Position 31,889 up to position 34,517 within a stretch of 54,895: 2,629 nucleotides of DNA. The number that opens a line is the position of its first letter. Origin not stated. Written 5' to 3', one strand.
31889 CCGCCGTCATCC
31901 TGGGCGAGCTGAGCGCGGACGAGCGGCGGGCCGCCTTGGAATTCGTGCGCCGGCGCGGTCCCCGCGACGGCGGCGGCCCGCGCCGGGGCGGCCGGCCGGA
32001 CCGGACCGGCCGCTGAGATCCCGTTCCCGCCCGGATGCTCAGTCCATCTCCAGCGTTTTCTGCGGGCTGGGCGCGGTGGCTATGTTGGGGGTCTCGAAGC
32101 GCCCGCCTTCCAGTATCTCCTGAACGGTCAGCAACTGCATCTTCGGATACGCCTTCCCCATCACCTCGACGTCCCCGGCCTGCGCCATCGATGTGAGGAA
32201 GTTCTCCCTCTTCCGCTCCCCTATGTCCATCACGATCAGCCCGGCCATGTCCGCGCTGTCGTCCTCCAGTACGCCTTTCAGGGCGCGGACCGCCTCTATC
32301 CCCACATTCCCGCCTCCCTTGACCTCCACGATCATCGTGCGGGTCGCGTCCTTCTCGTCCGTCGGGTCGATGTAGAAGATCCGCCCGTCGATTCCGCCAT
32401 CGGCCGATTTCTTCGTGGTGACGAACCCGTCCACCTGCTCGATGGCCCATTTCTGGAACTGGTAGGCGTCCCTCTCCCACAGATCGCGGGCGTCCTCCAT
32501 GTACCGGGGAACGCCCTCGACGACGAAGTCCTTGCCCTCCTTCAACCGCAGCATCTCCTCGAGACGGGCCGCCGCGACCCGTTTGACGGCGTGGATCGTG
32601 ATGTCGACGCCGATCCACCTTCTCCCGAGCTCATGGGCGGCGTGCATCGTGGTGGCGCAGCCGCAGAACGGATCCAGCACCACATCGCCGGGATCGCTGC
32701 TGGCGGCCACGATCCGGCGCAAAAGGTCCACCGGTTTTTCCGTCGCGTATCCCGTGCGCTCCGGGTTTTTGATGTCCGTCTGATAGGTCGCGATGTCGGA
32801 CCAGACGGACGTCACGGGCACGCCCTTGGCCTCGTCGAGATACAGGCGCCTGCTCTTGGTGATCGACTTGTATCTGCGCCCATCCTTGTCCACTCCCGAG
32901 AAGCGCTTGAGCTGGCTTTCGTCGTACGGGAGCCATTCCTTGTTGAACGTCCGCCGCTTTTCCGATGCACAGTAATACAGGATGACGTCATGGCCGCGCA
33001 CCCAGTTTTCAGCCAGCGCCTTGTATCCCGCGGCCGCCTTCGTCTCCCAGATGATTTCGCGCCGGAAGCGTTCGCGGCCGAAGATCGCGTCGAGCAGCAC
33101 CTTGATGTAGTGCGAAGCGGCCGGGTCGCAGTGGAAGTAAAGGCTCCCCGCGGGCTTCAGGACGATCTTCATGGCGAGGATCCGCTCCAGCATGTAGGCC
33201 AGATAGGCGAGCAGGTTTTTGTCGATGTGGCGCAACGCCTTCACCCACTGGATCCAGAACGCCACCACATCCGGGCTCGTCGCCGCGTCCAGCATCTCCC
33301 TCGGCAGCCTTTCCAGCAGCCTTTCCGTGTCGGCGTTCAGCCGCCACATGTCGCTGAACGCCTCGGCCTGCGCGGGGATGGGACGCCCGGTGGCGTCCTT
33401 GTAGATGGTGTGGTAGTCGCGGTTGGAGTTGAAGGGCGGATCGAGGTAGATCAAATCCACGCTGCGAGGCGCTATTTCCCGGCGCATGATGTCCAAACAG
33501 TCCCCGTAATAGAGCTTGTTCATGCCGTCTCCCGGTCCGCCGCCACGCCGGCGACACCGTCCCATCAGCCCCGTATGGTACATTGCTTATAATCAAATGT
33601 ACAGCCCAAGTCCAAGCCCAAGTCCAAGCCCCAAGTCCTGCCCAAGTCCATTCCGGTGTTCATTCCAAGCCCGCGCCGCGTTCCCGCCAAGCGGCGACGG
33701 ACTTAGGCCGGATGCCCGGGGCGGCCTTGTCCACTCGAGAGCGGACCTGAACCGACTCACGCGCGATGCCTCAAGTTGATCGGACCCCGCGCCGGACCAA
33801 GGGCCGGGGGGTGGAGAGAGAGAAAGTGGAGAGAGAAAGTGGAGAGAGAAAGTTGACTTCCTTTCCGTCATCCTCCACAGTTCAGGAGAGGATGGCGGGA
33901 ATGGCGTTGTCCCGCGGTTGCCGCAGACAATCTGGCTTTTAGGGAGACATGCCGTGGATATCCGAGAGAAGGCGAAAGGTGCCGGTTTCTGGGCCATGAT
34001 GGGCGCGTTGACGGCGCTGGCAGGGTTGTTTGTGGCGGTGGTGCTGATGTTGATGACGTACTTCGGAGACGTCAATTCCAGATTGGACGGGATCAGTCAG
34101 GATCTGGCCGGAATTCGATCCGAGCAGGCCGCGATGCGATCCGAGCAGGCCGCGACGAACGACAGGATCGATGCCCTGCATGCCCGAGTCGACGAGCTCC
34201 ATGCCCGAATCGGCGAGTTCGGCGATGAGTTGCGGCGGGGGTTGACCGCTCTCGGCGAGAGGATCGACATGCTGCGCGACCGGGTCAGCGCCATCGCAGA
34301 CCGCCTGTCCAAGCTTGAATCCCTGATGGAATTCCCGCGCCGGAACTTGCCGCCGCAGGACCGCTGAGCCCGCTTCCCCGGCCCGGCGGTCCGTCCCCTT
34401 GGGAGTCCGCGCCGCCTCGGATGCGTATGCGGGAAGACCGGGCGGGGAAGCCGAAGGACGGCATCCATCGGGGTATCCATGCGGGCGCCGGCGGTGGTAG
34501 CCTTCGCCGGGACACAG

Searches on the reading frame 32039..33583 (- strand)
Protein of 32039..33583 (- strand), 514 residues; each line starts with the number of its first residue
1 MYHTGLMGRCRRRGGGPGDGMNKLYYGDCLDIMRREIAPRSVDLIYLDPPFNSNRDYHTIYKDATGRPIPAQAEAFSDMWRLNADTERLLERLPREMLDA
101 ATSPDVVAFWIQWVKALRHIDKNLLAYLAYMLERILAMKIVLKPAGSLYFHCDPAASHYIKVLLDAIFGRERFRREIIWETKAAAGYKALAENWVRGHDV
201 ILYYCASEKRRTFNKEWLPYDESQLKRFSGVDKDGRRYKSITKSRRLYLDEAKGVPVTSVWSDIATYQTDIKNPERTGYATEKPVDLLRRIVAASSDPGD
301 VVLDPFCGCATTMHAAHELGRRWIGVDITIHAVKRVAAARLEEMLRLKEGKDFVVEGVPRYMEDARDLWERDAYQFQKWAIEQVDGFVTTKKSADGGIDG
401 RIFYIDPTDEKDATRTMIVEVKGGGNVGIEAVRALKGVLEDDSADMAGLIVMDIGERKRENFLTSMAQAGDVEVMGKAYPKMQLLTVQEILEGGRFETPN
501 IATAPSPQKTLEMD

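Call 39: search_protein_families(library=pfam, proteins=[window:32039-33583:-], max_evalue=0.001)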
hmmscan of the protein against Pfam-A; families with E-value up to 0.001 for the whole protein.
window:32039-33583:- (514 aa): 4 families
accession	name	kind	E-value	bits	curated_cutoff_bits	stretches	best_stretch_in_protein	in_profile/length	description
PF01555.25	N6_N4_Mtase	-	9.5e-40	137.3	26.7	1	42-334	1-217/221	DNA methylase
PF04471.18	Mrr_cat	-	1.3e-05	25.7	21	1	385-450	20-84/115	Restriction endonuclease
PF22722.2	NA-iREase1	-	0.0002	21.7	27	1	375-452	4-77/106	NACHT-associated inactive Restriction Endonuclease 1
PF05724.17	TPMT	-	0.00043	20.5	26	1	276-351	14-92/218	Thiopurine S-methyltransferase (TPMT)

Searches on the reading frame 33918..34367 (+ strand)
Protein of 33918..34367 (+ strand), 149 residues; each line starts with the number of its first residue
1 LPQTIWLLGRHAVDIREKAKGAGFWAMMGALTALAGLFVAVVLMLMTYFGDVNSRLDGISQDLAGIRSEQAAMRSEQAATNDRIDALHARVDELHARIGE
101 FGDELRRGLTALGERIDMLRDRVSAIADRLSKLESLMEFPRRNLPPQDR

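Call 39: search_protein_families(library=pfam, proteins=[window:33918-34367:+], max_evalue=0.001)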
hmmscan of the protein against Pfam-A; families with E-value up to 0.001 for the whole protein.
window:33918-34367:+ (149 aa): 5 families
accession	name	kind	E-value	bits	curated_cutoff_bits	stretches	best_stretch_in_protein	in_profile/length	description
PF14362.11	DUF4407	-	1.6e-05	24.8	31.3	1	30-107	87-166/297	Domain of unknown function (DUF4407)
PF05531.17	NPV_P10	-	4.4e-05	24.3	29.8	1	74-131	10-66/75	Nucleopolyhedrovirus P10 protein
PF23991.1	DUF7310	-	6.9e-05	23.7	40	0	54-100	3-48/83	Coiled-coil region of unknown function (DUF7310)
PF08663.15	HalX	-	0.00055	20.7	23.2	0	61-104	10-57/68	HalX domain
PF19220.6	Rod_CreS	-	0.00091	18.8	100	0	54-127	6-79/359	Crescentin, rod domain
